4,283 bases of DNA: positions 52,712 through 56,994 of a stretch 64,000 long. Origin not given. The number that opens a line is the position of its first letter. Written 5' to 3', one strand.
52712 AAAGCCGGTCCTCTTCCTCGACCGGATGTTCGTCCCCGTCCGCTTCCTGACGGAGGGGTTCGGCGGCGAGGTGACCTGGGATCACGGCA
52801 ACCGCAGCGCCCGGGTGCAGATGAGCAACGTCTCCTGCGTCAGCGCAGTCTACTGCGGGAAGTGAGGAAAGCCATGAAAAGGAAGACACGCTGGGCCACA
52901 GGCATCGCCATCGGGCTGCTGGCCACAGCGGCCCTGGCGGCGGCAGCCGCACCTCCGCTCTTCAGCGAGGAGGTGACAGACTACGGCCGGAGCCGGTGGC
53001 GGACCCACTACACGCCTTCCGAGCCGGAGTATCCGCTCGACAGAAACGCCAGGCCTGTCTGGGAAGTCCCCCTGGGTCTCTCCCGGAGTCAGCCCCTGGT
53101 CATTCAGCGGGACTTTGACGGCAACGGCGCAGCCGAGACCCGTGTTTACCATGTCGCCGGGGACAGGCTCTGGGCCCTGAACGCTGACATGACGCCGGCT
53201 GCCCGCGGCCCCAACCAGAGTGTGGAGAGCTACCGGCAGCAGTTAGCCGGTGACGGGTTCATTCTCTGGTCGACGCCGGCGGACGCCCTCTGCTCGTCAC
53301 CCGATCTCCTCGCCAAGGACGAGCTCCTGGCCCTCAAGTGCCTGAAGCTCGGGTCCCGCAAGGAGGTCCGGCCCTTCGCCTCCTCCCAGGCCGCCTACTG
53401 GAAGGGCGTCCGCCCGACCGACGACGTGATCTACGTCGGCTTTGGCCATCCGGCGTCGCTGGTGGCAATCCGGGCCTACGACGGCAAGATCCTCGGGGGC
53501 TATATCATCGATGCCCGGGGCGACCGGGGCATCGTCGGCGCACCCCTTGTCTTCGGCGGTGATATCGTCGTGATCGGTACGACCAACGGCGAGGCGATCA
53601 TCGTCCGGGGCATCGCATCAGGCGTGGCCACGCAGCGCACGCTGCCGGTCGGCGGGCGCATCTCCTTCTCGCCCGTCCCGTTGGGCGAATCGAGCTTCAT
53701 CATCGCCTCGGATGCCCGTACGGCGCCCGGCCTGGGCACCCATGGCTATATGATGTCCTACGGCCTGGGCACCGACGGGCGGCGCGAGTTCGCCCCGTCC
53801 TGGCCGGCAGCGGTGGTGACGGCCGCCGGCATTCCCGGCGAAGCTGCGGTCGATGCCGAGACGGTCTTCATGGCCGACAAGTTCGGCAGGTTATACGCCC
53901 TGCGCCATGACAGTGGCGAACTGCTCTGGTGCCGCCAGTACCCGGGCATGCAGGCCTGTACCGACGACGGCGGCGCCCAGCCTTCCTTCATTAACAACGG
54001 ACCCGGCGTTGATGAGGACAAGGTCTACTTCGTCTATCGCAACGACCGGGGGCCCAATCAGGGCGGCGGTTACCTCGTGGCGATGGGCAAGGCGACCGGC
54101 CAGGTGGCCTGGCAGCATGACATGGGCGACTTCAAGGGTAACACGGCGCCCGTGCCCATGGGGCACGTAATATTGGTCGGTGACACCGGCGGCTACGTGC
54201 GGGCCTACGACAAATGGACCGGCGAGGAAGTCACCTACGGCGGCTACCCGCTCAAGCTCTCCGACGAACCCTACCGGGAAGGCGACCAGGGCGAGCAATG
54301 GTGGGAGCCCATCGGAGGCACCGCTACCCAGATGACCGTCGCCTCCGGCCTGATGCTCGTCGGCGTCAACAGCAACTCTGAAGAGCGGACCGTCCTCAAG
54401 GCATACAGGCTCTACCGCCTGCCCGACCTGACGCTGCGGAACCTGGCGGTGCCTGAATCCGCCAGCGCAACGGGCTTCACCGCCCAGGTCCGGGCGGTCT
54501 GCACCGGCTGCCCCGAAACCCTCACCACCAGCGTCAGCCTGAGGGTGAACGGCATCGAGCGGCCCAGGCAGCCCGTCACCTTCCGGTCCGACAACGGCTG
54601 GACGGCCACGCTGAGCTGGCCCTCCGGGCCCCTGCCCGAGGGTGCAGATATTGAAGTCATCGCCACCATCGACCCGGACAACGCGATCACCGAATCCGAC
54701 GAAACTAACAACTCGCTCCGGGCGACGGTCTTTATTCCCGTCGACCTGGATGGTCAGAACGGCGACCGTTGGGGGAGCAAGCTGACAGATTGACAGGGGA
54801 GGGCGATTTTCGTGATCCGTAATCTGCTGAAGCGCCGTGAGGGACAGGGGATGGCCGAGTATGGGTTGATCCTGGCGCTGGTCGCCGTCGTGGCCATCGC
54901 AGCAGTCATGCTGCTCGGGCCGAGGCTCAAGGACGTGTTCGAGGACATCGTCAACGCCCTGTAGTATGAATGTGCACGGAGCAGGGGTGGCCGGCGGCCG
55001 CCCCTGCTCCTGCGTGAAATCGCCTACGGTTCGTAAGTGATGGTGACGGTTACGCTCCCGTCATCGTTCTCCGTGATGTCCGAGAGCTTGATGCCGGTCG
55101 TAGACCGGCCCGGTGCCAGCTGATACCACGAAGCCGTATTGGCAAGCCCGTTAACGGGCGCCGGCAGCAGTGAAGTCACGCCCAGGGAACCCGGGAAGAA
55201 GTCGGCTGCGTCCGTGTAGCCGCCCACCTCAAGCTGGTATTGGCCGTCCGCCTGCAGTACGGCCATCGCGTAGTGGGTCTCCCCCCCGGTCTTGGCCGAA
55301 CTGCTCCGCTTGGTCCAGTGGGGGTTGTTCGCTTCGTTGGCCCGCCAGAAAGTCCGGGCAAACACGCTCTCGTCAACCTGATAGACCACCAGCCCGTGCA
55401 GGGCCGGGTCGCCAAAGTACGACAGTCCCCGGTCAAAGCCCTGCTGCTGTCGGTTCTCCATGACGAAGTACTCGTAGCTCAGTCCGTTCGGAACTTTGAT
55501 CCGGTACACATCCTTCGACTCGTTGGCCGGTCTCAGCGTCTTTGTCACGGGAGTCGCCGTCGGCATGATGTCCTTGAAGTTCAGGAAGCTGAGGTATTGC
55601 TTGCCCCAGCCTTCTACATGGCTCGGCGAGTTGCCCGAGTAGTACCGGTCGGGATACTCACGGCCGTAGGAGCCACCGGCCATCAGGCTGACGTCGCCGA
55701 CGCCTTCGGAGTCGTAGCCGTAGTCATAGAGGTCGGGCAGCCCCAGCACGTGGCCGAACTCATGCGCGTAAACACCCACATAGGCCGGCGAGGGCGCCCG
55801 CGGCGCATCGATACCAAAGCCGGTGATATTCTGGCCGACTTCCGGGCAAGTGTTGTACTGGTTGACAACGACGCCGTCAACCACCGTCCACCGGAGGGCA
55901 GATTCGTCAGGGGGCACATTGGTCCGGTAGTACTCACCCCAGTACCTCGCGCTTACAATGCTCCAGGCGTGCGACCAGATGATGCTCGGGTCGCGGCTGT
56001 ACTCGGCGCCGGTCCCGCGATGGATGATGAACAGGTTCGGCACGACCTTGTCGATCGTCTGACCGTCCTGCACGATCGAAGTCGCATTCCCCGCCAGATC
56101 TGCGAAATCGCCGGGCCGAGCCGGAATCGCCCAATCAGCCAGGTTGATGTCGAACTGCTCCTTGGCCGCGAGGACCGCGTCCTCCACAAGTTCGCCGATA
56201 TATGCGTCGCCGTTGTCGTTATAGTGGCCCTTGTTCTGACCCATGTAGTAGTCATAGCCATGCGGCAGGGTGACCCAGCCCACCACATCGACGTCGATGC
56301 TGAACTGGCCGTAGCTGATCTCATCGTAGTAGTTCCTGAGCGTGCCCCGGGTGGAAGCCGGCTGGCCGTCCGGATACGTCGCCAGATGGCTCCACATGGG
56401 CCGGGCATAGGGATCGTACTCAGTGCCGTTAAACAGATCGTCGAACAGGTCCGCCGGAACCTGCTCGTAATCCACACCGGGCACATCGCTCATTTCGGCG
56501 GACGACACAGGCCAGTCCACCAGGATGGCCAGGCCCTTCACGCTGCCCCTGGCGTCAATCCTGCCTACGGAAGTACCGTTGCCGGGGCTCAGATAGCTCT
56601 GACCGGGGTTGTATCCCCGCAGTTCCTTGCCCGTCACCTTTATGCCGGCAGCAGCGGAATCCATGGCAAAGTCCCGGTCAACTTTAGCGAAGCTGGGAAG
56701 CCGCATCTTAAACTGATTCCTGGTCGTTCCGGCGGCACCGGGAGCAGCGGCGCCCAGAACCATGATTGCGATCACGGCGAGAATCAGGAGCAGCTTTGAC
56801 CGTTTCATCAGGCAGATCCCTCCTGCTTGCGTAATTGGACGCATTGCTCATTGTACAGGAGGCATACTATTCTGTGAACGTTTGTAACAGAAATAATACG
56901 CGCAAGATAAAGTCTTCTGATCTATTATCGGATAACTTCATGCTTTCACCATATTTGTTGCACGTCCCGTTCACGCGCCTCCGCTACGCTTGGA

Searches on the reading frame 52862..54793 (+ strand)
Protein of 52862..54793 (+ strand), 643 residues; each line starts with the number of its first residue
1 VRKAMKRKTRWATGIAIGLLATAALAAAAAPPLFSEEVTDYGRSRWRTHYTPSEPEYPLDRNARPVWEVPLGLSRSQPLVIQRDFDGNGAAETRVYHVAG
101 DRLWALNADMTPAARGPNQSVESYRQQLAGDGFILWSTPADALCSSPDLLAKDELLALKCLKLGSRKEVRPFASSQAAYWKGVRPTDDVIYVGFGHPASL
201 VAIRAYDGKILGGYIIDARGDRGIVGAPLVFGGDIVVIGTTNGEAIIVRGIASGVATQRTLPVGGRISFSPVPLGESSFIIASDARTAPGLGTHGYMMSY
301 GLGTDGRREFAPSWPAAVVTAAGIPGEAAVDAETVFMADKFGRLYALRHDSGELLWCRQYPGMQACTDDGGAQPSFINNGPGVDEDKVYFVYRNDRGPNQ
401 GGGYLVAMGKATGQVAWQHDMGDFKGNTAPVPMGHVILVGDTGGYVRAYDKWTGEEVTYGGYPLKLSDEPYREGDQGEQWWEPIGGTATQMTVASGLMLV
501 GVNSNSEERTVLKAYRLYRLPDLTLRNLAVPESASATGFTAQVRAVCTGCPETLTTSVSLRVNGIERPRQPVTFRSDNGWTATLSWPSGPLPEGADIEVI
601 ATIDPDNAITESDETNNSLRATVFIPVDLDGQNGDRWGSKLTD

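Call 20: find_encoding_contigs(protein=window:52862-54793:+, flank=10000, max_places=1)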
Protein window:52862-54793:+ (643 aa): no gene with exactly this product is on record in the collection.

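Call 83: search_protein_families(library=pfam, proteins=[window:52862-54793:+], max_evalue=0.0001)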
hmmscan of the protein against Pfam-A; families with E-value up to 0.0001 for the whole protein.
window:52862-54793:+ (643 aa): 2 families
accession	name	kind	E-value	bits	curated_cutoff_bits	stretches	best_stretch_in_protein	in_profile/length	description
PF13360.13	PQQ_2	-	3.2e-13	50.3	27.6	1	323-456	28-140/233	Outer membrane protein assembly factor BamB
PF07705.17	CARDB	-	3e-06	27.8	22.7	1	521-619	2-99/101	CARDB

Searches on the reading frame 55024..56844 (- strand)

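Call 83: search_protein_families(library=pfam, proteins=[window:55024-56844:-], max_evalue=0.0001)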
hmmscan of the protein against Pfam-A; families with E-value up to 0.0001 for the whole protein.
window:55024-56844:- (606 aa): 1 family
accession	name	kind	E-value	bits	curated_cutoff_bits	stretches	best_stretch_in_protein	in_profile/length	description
PF05547.17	Peptidase_M6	-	4e-21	76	22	1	165-418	66-285/294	Immune inhibitor A peptidase M6, catalytic domain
